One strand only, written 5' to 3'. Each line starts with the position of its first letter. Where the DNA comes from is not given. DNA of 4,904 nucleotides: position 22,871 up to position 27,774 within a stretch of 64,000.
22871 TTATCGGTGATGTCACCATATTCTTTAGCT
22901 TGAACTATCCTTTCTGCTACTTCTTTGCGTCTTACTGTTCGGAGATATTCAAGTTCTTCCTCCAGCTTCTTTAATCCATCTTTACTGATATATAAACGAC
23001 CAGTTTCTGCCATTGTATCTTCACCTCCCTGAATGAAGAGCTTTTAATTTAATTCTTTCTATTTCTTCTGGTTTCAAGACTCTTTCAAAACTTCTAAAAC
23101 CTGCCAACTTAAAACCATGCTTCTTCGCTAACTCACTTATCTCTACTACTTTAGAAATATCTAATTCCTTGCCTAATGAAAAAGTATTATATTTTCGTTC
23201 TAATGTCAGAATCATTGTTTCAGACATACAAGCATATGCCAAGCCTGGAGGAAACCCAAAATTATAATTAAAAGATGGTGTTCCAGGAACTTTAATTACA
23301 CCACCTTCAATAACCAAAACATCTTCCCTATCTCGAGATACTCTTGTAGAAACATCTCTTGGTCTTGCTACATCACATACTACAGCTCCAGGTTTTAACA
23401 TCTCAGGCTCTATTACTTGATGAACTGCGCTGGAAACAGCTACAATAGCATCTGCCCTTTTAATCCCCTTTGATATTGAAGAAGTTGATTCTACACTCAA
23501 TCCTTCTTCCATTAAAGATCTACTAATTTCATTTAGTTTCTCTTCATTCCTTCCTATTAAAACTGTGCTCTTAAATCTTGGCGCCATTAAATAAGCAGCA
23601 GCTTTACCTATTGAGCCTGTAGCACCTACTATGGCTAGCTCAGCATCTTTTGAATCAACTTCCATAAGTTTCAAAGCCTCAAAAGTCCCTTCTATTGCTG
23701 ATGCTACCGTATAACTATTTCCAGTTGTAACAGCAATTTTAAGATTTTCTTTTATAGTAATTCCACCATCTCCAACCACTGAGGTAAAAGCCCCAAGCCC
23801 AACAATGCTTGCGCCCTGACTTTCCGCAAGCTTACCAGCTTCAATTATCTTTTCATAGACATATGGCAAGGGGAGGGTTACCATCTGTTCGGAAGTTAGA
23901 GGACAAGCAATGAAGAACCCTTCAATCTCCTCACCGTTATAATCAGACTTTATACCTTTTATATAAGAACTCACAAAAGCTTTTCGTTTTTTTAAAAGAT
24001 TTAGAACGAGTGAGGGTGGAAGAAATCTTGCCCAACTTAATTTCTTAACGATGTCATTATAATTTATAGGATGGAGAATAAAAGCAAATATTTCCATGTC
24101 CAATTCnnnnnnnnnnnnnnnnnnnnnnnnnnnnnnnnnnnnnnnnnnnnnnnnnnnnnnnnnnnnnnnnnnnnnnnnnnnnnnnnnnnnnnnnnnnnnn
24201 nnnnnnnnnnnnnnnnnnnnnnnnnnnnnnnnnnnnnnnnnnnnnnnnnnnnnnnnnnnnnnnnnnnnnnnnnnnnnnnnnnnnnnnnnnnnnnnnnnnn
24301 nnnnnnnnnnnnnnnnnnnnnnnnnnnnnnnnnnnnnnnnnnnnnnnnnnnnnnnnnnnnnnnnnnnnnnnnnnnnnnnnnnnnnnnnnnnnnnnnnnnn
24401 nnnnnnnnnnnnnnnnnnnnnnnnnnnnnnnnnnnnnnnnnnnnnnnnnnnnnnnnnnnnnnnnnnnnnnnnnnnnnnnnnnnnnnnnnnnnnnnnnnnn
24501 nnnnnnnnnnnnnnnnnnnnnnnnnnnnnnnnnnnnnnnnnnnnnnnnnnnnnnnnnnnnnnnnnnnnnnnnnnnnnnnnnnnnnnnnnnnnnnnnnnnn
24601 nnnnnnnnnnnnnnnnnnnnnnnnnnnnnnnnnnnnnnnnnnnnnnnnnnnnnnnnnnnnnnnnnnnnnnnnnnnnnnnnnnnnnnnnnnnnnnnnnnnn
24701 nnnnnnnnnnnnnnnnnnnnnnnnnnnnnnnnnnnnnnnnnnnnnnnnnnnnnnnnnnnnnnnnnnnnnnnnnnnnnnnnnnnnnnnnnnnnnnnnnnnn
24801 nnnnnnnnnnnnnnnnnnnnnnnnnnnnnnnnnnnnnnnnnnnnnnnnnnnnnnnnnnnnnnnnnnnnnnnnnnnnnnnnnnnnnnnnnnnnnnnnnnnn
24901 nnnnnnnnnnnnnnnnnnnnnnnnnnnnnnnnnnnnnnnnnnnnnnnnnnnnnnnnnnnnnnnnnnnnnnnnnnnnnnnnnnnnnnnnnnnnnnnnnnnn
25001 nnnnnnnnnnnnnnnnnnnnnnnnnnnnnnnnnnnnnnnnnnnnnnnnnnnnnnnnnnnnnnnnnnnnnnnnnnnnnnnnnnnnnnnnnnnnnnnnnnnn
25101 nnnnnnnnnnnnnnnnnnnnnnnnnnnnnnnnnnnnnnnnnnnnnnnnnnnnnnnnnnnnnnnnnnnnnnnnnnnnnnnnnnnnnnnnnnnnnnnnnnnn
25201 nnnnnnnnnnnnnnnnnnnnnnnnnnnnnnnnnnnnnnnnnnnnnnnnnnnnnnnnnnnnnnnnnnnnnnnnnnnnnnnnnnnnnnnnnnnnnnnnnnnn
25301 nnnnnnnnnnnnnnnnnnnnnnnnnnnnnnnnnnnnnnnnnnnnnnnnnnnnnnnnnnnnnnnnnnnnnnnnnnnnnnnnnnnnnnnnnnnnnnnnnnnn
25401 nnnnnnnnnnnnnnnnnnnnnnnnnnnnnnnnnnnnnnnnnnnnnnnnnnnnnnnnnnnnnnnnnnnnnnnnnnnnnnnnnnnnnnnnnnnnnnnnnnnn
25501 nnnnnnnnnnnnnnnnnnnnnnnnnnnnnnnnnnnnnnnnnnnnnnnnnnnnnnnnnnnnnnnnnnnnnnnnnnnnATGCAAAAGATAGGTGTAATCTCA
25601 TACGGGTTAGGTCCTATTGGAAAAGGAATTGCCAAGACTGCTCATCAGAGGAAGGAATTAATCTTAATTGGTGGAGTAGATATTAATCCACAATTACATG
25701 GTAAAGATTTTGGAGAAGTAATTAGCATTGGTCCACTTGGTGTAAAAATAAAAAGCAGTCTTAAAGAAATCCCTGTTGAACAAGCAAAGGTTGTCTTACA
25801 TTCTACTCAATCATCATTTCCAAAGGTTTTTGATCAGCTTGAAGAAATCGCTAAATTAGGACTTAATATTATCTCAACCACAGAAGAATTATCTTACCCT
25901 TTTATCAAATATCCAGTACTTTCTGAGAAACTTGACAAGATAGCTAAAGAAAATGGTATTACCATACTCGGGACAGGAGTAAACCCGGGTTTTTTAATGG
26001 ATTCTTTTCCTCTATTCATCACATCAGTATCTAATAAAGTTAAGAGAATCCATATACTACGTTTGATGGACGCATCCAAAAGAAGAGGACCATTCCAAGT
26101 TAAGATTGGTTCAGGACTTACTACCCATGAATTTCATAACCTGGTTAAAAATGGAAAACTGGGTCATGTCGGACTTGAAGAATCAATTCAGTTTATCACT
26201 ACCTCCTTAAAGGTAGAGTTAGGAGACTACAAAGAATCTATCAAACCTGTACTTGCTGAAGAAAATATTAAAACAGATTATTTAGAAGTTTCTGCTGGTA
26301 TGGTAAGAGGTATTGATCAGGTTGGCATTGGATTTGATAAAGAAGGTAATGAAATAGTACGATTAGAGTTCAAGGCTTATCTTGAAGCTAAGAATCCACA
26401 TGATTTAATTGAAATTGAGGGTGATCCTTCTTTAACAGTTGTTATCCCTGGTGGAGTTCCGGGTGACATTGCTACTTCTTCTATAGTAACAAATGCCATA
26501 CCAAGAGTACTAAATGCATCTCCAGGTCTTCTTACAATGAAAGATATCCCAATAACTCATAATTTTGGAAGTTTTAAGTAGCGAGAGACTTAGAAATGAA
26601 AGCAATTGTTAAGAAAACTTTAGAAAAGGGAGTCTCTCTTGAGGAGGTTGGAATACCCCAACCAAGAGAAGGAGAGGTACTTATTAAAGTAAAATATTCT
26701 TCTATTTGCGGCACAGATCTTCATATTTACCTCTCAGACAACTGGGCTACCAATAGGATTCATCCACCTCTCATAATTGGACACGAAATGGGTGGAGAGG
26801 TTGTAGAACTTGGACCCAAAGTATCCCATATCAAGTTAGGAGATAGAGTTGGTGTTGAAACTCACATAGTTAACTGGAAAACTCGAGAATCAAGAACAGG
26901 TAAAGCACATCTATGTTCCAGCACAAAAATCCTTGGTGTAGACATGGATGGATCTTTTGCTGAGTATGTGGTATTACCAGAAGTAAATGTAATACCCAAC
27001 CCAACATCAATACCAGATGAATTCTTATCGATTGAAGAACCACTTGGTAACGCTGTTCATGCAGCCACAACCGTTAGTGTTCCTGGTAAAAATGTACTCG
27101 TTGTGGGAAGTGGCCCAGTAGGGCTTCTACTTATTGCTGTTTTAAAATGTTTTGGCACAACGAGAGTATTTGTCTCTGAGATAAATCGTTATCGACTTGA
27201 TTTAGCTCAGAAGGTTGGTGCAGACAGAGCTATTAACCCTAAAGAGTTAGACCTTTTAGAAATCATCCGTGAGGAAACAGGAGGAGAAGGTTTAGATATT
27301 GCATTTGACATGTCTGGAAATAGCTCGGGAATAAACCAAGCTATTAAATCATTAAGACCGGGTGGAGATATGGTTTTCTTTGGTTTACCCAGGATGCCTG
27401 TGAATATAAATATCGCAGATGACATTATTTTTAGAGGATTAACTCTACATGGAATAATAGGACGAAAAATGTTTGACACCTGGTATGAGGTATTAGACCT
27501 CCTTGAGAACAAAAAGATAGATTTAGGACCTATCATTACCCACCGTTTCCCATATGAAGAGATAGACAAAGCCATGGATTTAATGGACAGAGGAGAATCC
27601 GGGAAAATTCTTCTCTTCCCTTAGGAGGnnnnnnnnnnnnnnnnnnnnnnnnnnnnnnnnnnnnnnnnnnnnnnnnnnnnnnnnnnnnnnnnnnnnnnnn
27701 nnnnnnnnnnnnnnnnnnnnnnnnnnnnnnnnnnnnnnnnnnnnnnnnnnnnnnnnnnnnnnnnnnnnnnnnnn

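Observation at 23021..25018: Acyl-ACP-reductase (AAR)-family oxidoreductase paired with an AroM-like protein in a non-cyanobacterial, apparently anaerobic genome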

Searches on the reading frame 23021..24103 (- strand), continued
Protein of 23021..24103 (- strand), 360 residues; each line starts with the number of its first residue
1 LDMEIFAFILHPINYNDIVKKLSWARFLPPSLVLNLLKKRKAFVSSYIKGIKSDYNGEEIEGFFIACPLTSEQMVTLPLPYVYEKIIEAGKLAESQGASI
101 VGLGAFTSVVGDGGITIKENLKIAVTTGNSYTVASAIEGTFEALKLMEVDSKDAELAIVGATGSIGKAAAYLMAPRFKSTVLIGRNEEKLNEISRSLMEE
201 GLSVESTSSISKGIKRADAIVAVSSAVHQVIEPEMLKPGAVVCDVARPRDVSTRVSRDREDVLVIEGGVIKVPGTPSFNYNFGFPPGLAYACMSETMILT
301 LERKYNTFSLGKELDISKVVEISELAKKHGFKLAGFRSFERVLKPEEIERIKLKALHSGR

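Call 45: find_encoding_contigs(protein=P0148, flank=7000, max_places=3)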
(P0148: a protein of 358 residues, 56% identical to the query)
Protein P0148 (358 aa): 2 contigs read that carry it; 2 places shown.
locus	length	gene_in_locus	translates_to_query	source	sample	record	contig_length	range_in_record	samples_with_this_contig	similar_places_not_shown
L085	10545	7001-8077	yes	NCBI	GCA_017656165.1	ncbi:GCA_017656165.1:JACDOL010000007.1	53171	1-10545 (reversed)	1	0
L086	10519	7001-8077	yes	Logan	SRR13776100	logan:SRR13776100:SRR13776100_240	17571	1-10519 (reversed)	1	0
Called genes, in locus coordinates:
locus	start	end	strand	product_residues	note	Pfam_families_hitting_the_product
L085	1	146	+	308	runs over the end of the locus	PF02445:NadA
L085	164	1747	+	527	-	PF00890:FAD_binding_2, PF01266:DAO, PF02910:Succ_DH_flav_C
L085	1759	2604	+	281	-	PF02749:QRPTase_N, PF01729:QRPTase_C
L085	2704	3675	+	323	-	PF08279:HTH_11, PF13412:HTH_24 (weak), PF03099:BPL_LplA_LipB, PF16917:BPL_LplA_LipB_2 (weak), PF02237:BPL_C (weak)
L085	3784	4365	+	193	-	PF02632:BioY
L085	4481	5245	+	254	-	PF03309:Pan_kinase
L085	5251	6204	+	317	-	PF01207:Dus, PF01180:DHO_dh (faint), PF13378:MR_MLE_C (faint), PF00977:His_biosynth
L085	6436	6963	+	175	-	PF01381:HTH_3 (weak)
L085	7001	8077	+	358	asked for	PF01488:Shikimate_DH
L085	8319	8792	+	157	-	PF03449:GreA_GreB_N, PF01272:GreA_GreB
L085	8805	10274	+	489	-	PF01336:tRNA_anti-codon, PF00152:tRNA-synt_2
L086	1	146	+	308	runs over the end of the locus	PF02445:NadA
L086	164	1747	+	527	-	PF00890:FAD_binding_2, PF01266:DAO, PF02910:Succ_DH_flav_C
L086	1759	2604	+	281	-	PF02749:QRPTase_N, PF01729:QRPTase_C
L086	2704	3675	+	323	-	PF08279:HTH_11, PF13412:HTH_24 (weak), PF03099:BPL_LplA_LipB, PF16917:BPL_LplA_LipB_2 (weak), PF02237:BPL_C (weak)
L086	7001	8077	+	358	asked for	PF01488:Shikimate_DH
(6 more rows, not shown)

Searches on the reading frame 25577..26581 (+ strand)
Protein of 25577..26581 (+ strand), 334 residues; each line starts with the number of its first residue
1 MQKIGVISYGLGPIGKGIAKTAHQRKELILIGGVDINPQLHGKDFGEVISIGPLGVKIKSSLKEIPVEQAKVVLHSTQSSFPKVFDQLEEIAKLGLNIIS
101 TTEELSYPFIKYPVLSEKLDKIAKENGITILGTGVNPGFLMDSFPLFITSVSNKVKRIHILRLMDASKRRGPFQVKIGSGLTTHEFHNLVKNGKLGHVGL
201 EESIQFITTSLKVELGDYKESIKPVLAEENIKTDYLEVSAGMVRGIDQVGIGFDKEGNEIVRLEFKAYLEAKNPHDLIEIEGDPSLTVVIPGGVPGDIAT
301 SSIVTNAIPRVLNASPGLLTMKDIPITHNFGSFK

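Call 36: search_protein_families(library=pfam, proteins=[window:25577-26581:+], max_evalue=0.01)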
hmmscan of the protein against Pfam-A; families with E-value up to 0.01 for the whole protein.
window:25577-26581:+ (334 aa): 2 families
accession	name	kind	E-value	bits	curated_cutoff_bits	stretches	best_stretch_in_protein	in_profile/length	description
PF19328.4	DAP_DH_C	-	1.3e-36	126.6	23.3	1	139-329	1-195/206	2,4-diaminopentanoate dehydrogenase C-terminal domain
PF01113.26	DapB_N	-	2e-07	31.6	25.6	1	9-101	6-97/124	Dihydrodipicolinate reductase, N-terminus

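Call 73: search_protein_families(library=ncbifam, proteins=[window:25577-26581:+], max_evalue=0.001)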
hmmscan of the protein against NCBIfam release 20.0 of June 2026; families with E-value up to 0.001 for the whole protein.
window:25577-26581:+ (334 aa): 2 families
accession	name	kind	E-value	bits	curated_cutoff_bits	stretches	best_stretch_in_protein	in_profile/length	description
NF040740.1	ornith_Ord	equivalog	2.8e-77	260.4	400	1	5-328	2-331/335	2,4-diaminopentanoate dehydrogenase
TIGR00036.1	dapB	equivalog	8.3e-07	28.8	122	1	9-102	8-103/270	4-hydroxy-tetrahydrodipicolinate reductase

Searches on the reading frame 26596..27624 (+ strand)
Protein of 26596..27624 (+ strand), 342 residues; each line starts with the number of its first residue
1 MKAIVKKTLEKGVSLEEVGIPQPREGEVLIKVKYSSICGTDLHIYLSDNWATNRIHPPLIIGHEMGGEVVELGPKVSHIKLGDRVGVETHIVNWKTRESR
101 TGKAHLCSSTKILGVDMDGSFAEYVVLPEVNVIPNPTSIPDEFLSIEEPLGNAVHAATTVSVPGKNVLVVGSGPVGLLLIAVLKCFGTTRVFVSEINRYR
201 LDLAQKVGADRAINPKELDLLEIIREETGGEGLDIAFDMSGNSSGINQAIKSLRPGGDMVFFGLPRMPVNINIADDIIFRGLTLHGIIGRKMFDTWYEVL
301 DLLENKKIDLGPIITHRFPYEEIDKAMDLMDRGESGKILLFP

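Call 73: search_protein_families(library=ncbifam, proteins=[window:26596-27624:+], max_evalue=0.001)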
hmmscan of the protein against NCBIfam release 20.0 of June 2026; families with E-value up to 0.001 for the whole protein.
window:26596-27624:+ (342 aa): 24 families
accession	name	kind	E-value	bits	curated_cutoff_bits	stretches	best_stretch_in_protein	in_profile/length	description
NF003808.0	PRK05396.1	equivalog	1.9e-124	415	380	1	1-340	1-338/341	L-threonine 3-dehydrogenase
TIGR00692.1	tdh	equivalog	4e-121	404.2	458.35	1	3-341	1-339/340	L-threonine 3-dehydrogenase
NF041097.1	keto_inos_dh_IolM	equivalog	2.6e-56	191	450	1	13-340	40-387/389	scyllo-inosose 3-dehydrogenase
NF007489.0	PRK10083.1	equivalog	8.5e-51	172.9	376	1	2-340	2-335/339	Zn-dependent oxidoreductase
NF007375.0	PRK09880.1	equivalog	8e-48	162.9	469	1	11-339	14-340/344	L-idonate 5-dehydrogenase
NF010344.0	PRK13771.1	subfamily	8.1e-43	146.7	349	1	1-340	1-331/334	putative alcohol dehydrogenase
TIGR03366.1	HpnZ_proposed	hypoth_equivalog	1.1e-34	120.1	328.1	1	21-287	1-278/315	putative phosphonate catabolism associated alcohol dehydrogenase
TIGR03451.1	mycoS_dep_FDH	equivalog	5.9e-34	117.4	512.9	2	150-334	165-350/358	S-(hydroxymethyl)mycothiol dehydrogenase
NF041172.1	AcrlCoa_red_Thmprot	equivalog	6.6e-34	117.3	500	1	1-340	1-332/334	acryloyl-CoA reductase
NF007642.0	PRK10309.1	equivalog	8.8e-34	117.2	550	1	1-340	1-344/347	galactitol-1-phosphate 5-dehydrogenase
NF006940.0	PRK09422.1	equivalog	4.9e-33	114.5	344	1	1-333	1-325/338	alcohol dehydrogenase AdhP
TIGR02818.1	adh_III_F_hyde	equivalog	1.8e-29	103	543.95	2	120-336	139-362/368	S-(hydroxymethyl)glutathione dehydrogenase/class III alcohol dehydrogenase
TIGR03989.1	Rxyl_3153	subfamily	8.3e-28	97.7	440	2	99-334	119-362/370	NDMA-dependent alcohol dehydrogenase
TIGR03201.1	dearomat_had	equivalog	9.9e-27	93.9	338.65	1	14-329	12-335/349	6-hydroxycyclohex-1-ene-1-carbonyl-CoA dehydrogenase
TIGR02824.1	quinone_pig3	subfamily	1.2e-24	87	296.8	2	111-340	84-323/325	putative NAD(P)H quinone oxidoreductase, PIG3 family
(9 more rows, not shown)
